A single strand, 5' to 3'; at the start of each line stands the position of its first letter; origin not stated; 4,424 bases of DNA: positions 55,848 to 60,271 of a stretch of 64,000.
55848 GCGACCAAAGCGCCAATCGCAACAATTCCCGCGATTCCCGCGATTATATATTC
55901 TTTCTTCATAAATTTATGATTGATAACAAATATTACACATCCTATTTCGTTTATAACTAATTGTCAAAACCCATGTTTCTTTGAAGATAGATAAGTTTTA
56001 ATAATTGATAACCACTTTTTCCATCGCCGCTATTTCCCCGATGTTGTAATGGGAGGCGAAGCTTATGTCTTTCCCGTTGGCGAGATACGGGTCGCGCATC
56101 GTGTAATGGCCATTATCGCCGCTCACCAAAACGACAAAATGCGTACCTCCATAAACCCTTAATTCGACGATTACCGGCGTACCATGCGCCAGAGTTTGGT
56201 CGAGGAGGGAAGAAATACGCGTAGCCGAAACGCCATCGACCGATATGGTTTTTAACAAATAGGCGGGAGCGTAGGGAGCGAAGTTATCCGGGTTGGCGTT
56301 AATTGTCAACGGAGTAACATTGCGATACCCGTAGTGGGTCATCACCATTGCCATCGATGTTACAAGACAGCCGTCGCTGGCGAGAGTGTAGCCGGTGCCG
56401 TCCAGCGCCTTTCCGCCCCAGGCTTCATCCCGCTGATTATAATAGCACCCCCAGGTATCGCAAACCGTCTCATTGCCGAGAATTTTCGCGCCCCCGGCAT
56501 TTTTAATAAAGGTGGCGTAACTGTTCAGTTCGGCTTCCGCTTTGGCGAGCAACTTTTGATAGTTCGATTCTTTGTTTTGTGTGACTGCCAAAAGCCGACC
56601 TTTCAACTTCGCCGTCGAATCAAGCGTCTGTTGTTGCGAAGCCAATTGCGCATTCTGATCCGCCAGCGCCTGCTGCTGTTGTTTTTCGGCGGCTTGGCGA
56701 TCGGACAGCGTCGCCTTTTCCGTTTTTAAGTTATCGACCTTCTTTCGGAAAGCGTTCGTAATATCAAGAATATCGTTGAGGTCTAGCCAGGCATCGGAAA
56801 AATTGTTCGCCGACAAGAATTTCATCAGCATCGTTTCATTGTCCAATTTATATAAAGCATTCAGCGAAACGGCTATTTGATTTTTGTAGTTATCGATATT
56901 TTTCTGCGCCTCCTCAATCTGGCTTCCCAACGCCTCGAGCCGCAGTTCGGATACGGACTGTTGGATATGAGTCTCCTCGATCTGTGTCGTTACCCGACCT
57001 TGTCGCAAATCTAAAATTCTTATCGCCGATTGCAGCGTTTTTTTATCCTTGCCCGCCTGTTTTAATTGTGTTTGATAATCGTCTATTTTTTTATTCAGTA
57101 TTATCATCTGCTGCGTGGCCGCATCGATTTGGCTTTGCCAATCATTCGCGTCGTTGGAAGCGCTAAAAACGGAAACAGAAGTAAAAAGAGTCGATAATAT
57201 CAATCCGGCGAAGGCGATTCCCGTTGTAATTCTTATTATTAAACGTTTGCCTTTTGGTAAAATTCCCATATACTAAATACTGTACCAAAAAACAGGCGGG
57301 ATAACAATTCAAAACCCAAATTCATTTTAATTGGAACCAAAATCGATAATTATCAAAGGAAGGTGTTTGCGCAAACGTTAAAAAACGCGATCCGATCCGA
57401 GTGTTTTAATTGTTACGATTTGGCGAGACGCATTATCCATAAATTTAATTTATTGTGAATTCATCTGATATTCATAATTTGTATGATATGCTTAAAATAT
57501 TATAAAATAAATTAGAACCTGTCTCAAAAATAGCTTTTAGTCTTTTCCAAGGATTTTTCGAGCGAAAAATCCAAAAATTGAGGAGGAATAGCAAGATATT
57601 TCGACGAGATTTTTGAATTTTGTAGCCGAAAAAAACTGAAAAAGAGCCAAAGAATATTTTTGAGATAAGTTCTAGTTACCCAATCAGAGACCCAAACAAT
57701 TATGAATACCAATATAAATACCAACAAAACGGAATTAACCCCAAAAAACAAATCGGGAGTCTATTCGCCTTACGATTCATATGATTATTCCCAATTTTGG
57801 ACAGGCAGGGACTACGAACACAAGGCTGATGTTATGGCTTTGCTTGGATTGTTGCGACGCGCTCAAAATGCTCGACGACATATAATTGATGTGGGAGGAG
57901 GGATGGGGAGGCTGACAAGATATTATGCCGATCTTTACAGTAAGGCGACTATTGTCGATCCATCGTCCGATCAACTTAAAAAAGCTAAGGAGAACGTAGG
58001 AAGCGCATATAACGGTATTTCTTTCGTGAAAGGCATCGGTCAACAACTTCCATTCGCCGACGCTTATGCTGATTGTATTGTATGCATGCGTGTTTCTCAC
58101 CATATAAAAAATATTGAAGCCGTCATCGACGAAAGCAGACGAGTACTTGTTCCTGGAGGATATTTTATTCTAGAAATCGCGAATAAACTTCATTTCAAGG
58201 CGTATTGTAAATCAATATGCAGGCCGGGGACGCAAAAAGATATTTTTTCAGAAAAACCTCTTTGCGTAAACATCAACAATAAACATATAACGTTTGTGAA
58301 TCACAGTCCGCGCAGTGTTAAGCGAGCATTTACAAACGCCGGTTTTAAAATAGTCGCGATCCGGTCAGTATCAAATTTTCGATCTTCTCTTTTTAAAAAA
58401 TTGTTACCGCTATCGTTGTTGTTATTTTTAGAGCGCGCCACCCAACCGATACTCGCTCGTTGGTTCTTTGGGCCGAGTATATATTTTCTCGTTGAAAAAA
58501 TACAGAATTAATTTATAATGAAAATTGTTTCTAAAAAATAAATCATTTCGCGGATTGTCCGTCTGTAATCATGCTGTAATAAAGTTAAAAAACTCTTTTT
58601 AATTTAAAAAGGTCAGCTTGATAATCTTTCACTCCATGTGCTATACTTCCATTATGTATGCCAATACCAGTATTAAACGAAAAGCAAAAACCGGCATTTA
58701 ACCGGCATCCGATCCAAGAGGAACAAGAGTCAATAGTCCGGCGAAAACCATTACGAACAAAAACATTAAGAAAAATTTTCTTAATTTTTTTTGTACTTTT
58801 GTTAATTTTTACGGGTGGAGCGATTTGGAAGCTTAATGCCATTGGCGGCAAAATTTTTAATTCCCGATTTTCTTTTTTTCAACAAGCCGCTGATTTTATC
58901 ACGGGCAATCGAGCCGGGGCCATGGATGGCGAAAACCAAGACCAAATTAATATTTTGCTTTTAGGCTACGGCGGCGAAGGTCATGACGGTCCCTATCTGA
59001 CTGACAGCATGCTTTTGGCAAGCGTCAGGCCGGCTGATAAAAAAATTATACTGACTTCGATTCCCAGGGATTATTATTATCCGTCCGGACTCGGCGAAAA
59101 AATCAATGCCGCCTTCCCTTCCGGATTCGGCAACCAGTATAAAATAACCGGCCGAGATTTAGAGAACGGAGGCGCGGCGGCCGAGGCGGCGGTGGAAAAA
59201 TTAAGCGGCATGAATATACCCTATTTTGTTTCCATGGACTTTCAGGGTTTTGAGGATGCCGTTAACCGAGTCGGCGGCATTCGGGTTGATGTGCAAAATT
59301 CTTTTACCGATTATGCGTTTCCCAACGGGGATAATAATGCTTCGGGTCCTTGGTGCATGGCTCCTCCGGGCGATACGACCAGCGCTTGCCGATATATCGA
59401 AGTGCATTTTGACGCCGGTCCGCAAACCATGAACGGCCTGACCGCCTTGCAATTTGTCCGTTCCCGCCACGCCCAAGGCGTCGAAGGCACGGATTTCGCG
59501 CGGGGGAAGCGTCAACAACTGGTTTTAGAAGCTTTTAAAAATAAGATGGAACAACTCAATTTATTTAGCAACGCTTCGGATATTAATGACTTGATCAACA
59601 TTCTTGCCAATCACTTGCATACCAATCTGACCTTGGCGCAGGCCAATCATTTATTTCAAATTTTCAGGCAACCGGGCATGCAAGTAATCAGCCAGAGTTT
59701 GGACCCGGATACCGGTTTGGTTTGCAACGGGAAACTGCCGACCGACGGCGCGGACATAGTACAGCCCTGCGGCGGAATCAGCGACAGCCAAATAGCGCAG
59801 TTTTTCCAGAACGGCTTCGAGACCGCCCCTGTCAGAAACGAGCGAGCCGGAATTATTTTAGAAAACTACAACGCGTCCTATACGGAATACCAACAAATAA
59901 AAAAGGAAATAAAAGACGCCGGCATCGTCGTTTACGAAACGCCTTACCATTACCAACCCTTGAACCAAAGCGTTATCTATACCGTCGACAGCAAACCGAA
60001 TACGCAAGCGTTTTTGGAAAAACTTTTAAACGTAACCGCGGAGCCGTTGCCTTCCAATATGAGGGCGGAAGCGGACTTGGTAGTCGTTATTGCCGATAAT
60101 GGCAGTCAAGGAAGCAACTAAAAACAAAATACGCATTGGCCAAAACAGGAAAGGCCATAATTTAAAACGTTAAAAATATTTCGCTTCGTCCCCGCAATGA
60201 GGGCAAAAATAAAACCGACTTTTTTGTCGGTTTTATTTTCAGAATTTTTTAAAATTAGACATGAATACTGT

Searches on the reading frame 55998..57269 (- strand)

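Call 25: search_protein_families(library=pfam, proteins=[window:55998-57269:-], max_evalue=0.00001)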
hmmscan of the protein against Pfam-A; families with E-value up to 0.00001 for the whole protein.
window:55998-57269:- (423 aa): 1 family
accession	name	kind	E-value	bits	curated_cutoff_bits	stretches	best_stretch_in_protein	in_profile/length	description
PF13529.12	Peptidase_C39_2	-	1.5e-07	32.5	24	0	276-395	5-143/143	Peptidase_C39 like family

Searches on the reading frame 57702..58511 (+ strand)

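Call 25: search_protein_families(library=pfam, proteins=[window:57702-58511:+], max_evalue=0.00001)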
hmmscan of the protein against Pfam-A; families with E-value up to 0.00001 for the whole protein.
window:57702-58511:+ (269 aa): 6 families
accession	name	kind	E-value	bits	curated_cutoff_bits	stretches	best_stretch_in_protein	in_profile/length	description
PF08241.18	Methyltransf_11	-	1.8e-21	77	21.2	1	62-157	1-95/95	Methyltransferase domain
PF13649.12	Methyltransf_25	-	1.8e-18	67.5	27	1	61-153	1-97/97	Methyltransferase domain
PF13489.12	Methyltransf_23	-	1e-16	61.6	27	1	50-219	13-163/164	Methyltransferase domain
PF08242.18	Methyltransf_12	-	4.4e-14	53.4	30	1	62-155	1-98/98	Methyltransferase domain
PF13847.12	Methyltransf_31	-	1.7e-11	44.4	27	1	59-161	5-113/145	Methyltransferase domain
PF01209.24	Ubie_methyltran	-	1.7e-08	34.5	20.1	1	56-160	46-155/233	ubiE/COQ5 methyltransferase family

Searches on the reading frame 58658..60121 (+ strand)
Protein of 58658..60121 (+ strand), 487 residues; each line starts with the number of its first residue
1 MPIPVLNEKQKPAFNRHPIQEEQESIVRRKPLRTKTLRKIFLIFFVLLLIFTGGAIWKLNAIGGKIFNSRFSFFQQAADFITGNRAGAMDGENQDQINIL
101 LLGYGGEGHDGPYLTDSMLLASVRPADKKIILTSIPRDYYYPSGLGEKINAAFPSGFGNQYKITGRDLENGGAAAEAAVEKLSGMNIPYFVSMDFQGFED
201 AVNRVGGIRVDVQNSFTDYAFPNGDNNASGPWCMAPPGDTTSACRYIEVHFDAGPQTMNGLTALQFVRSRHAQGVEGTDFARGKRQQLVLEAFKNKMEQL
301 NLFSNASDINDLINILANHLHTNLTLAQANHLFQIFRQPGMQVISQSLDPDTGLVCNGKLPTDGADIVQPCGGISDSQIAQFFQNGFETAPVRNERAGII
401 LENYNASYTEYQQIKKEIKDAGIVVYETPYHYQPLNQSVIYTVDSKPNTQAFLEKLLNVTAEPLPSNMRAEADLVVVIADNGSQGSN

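Call 25: search_protein_families(library=pfam, proteins=[window:58658-60121:+], max_evalue=0.00001)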
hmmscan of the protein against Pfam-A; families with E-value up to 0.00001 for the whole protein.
window:58658-60121:+ (487 aa): 1 family
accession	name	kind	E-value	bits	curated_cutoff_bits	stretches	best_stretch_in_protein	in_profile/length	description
PF03816.19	LytR_cpsA_psr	-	4.5e-31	108.5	24.6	1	115-298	2-149/150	LytR_cpsA_psr family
